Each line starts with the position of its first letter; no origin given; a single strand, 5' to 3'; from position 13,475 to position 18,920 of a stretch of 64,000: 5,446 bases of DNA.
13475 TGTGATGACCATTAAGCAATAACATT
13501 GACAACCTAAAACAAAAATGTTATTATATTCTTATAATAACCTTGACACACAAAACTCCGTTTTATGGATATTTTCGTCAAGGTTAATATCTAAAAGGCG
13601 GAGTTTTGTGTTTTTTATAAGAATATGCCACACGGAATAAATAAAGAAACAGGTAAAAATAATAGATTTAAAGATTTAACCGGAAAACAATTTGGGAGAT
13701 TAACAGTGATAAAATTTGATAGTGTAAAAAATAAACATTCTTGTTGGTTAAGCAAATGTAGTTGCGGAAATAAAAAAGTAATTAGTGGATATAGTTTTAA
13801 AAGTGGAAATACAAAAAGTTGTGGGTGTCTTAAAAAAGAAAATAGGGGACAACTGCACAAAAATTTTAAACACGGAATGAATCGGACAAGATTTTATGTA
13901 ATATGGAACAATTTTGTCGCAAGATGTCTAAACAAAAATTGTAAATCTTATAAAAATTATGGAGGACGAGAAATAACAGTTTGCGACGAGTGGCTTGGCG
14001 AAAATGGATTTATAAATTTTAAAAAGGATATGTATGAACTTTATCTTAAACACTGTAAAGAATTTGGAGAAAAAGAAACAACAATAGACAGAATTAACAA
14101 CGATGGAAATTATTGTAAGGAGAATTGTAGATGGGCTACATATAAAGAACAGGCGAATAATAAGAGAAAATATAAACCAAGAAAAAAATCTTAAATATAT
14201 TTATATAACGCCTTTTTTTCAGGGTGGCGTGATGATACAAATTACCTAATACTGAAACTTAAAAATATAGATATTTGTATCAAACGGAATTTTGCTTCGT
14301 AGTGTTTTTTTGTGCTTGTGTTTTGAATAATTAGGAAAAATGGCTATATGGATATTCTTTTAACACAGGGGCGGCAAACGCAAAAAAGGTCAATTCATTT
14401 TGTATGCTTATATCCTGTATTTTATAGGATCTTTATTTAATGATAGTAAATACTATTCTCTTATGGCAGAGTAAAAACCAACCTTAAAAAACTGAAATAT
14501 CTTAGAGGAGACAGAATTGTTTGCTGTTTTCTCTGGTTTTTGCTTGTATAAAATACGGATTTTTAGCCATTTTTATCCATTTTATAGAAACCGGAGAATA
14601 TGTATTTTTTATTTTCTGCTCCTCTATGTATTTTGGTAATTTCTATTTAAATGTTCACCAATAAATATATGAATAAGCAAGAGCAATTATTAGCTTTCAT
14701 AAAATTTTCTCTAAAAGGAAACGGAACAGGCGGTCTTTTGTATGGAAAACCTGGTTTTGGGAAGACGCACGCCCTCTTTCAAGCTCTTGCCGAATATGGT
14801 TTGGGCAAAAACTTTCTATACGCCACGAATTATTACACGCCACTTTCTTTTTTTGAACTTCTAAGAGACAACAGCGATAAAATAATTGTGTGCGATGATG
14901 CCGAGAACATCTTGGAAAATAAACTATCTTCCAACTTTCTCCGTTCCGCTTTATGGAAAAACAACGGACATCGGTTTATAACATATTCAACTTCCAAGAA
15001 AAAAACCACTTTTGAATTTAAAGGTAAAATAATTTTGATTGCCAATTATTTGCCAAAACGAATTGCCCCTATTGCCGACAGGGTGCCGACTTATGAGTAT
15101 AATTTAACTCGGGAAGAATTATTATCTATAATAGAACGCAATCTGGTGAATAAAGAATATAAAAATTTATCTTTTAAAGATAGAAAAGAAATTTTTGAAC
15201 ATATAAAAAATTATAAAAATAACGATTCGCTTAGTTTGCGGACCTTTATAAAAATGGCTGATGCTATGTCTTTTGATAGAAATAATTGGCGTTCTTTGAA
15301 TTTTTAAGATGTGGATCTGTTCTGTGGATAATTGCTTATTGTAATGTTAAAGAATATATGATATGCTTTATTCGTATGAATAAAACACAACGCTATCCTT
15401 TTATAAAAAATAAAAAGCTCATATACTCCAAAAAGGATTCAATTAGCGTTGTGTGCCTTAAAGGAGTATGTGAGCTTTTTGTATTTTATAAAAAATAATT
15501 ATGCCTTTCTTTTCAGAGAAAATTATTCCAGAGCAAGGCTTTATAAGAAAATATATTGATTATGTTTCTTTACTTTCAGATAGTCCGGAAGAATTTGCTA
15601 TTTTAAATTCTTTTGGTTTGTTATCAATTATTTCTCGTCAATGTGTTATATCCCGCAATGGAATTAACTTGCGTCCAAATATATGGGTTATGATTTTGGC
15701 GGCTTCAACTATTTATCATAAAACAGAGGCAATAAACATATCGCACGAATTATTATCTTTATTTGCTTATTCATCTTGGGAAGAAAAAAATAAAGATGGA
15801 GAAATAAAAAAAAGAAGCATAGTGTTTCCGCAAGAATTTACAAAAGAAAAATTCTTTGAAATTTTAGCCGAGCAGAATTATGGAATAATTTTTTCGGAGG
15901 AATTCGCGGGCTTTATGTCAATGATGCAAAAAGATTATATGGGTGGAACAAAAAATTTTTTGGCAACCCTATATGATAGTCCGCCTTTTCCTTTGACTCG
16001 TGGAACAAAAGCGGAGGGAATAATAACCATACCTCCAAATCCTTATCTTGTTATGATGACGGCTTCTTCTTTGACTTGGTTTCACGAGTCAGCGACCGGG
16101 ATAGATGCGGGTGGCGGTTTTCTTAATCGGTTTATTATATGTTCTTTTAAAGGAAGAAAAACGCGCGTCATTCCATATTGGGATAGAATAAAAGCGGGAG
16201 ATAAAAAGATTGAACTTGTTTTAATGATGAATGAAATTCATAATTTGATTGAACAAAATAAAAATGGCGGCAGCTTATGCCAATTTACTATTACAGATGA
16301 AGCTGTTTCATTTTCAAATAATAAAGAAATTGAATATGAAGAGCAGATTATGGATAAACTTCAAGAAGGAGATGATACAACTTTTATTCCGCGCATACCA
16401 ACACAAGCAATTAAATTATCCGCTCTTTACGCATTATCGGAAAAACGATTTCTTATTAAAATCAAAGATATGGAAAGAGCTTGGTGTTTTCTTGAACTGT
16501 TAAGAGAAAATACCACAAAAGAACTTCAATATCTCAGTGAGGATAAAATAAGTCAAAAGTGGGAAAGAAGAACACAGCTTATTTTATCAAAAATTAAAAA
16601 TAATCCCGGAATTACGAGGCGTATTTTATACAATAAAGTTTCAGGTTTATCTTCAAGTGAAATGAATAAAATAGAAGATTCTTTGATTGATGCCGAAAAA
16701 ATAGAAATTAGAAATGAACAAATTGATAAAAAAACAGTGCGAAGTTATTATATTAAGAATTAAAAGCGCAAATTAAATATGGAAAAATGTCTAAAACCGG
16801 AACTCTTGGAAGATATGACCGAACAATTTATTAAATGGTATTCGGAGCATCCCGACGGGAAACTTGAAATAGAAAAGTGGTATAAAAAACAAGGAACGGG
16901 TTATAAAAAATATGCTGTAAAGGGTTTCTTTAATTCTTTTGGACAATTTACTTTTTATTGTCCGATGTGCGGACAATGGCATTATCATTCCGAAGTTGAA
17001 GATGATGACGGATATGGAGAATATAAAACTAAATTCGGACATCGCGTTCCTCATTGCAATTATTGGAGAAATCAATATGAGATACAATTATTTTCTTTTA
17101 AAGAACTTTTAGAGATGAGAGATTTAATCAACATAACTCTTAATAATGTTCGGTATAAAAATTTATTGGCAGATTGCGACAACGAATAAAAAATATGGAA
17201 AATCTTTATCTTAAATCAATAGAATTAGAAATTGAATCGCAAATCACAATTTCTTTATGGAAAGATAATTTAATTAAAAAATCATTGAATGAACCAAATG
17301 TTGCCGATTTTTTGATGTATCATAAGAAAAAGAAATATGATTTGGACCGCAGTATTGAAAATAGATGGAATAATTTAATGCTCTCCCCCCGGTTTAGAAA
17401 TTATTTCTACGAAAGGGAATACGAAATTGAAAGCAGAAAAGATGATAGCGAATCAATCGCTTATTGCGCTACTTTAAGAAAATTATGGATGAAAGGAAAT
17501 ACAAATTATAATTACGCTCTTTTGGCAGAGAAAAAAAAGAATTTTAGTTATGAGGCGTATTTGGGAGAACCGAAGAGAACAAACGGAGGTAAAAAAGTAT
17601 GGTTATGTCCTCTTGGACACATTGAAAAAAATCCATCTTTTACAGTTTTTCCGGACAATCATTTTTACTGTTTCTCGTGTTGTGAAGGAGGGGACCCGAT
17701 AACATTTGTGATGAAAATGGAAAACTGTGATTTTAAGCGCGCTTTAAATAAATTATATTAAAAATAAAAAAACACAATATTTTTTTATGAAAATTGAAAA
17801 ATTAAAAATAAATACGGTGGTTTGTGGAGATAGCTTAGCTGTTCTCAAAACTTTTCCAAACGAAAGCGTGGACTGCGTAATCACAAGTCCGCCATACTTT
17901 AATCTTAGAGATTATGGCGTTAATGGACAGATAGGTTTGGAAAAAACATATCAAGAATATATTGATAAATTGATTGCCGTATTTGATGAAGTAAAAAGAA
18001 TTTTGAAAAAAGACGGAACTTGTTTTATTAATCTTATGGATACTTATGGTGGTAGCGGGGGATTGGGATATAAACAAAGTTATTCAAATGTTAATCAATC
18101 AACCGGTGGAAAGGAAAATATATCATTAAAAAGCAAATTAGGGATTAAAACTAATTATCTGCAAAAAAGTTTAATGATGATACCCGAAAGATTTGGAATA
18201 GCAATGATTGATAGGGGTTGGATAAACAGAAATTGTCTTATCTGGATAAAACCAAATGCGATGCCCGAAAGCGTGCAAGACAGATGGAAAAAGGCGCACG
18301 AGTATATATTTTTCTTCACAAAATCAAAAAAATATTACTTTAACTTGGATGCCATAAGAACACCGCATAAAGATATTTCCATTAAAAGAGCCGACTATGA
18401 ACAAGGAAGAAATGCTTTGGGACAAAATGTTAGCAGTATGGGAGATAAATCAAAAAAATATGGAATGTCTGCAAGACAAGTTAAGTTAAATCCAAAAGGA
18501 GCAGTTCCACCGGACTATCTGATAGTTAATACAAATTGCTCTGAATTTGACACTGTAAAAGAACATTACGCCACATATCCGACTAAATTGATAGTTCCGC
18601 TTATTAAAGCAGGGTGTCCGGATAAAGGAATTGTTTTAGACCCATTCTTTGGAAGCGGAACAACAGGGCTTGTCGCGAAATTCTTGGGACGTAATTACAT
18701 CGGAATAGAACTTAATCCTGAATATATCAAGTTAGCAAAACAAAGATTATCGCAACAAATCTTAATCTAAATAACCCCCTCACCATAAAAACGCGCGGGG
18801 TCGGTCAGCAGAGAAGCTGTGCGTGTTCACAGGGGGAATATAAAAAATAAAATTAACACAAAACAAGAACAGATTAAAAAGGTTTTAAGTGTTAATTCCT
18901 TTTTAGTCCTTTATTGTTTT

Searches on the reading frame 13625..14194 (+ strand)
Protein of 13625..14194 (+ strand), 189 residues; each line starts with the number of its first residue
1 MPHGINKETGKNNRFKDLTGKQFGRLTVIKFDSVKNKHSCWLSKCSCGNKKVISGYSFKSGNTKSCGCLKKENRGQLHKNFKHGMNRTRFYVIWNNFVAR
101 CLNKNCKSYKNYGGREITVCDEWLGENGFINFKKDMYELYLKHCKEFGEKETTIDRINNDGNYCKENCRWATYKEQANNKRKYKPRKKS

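Call 21: search_protein_families(library=phrogs, proteins=[window:13625-14194:+], max_evalue=0.00001)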
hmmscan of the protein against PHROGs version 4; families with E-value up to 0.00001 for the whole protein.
window:13625-14194:+ (189 aa): 6 families
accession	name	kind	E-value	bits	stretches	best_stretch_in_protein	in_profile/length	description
phrog_374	-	DNA, RNA and nucleotide metabolism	1.8e-61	209.7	1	9-187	188-359/617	HNH endonuclease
phrog_3377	-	DNA, RNA and nucleotide metabolism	2.7e-32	113.2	1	81-182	5-96/196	HNH endonuclease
phrog_8790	-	DNA, RNA and nucleotide metabolism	5.8e-29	102.7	1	78-184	13-107/241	restriction endonuclease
phrog_2081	-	DNA, RNA and nucleotide metabolism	4.3e-23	83.1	1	27-183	36-199/433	HNH endonuclease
phrog_18493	-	unknown function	2.2e-07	32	1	6-79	48-119/136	-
phrog_4578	-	DNA, RNA and nucleotide metabolism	3.6e-06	27.9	0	151-184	29-63/130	HNH endonuclease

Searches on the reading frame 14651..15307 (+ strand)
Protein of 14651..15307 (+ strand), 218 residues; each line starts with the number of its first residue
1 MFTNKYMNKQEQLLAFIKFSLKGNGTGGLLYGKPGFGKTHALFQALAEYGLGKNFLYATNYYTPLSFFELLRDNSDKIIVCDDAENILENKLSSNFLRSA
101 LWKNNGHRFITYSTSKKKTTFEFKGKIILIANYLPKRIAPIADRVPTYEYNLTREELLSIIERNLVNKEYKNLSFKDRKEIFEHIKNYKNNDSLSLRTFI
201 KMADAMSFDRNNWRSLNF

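Call 21: search_protein_families(library=phrogs, proteins=[window:14651-15307:+], max_evalue=0.00001)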
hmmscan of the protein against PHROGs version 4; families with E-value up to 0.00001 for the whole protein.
window:14651-15307:+ (218 aa): 1 family
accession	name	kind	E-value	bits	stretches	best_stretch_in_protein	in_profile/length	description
phrog_1250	-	unknown function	1.3e-14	54.9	1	21-133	100-221/327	unknown function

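Call 73: search_protein_families(library=padloc, proteins=[window:14651-15307:+], max_evalue=0.001)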
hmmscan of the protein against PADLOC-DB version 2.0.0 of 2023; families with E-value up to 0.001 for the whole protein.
window:14651-15307:+ (218 aa): 0 families

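Call 74: search_protein_families(library=ncbifam, proteins=[window:14651-15307:+], max_evalue=0.001)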
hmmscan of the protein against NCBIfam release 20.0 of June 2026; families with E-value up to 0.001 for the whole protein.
window:14651-15307:+ (218 aa): 0 families

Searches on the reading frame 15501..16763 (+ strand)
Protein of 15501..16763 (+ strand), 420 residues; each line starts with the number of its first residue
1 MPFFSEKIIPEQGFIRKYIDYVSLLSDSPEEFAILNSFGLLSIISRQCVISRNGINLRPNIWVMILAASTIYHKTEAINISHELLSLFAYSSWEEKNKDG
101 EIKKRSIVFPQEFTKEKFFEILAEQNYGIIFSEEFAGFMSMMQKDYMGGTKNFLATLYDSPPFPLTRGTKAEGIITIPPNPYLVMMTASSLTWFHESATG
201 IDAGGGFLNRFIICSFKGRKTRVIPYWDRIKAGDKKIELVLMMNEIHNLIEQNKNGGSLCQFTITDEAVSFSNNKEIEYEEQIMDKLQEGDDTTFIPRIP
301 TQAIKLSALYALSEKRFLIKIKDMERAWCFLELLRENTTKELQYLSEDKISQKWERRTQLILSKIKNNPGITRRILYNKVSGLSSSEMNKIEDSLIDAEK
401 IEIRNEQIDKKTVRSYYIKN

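Call 21: search_protein_families(library=phrogs, proteins=[window:15501-16763:+], max_evalue=0.00001)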
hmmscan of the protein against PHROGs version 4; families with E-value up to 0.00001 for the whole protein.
window:15501-16763:+ (420 aa): 4 families
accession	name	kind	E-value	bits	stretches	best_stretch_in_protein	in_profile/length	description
phrog_14296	-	DNA, RNA and nucleotide metabolism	3.7e-16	60.1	1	13-360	3-335/417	DNA primase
phrog_10514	-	DNA, RNA and nucleotide metabolism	1.1e-12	48.1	1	11-363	340-688/750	DNA primase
phrog_3022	-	DNA, RNA and nucleotide metabolism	1.3e-12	48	1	12-406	359-772/788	DNA primase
phrog_5311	-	DNA, RNA and nucleotide metabolism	2e-09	37.2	1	8-402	260-663/692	helicase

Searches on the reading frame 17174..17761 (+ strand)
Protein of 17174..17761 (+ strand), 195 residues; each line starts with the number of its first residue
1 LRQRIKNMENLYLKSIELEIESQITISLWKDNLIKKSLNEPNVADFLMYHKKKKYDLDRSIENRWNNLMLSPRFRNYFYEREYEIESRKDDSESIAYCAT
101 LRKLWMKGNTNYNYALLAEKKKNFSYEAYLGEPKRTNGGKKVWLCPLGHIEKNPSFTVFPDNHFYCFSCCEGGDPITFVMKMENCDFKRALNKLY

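Call 21: search_protein_families(library=phrogs, proteins=[window:17174-17761:+], max_evalue=0.00001)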
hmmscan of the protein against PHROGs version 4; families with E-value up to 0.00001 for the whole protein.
window:17174-17761:+ (195 aa): 6 families
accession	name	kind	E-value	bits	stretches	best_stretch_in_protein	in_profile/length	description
phrog_11992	-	unknown function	1.5e-11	45.8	1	140-194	27-79/177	-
phrog_6444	-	DNA, RNA and nucleotide metabolism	2.3e-11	44.2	1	142-194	37-89/577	DNA primase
phrog_18097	-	DNA, RNA and nucleotide metabolism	4.4e-10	40.5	1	142-194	34-86/199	DNA primase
phrog_47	-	DNA, RNA and nucleotide metabolism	9.1e-09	35.4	1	129-195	37-105/947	DNA primase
phrog_360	-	DNA, RNA and nucleotide metabolism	9.9e-09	36.4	1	132-191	21-80/133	DNA primase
phrog_510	-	DNA, RNA and nucleotide metabolism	1.2e-06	28.6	1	131-194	34-97/667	DNA primase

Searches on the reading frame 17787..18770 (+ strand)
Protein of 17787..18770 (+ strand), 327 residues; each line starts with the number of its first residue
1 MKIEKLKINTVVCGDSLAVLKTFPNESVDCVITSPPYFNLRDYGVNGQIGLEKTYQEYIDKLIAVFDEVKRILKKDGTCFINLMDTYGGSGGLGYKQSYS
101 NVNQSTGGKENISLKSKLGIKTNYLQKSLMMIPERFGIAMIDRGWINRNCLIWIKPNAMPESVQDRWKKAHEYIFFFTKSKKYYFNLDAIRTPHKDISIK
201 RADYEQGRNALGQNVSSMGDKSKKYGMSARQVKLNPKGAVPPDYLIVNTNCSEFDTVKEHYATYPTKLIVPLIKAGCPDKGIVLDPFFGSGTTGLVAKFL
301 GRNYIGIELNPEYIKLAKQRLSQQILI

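Call 21: search_protein_families(library=phrogs, proteins=[window:17787-18770:+], max_evalue=0.00001)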
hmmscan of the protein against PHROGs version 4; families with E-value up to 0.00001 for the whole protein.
window:17787-18770:+ (327 aa): 10 families
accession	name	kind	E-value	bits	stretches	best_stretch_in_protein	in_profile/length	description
phrog_67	-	other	4.9e-69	235.2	1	5-325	120-347/743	DNA methyltransferase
phrog_498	-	other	7.9e-26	91.7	1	136-323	286-422/633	DNA methyltransferase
phrog_12517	-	unknown function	1.2e-20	74.9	2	256-322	82-148/316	-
phrog_3008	-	other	1.7e-18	67.8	1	256-325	146-215/244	DNA methyltransferase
phrog_18146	-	other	4.3e-15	56.5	1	264-311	53-101/452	DNA methyltransferase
phrog_8769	-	other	1.8e-11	44.7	1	278-325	10-57/71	methyltransferase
phrog_6025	-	other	8.4e-11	42.8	1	10-162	13-117/192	DNA methyltransferase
phrog_23148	-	unknown function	8.9e-10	39.8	1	258-322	83-147/165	-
phrog_18293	-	other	1.2e-09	39.1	1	260-323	46-109/119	methyltransferase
phrog_23085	-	unknown function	2.1e-08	34.9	1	259-320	43-104/138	-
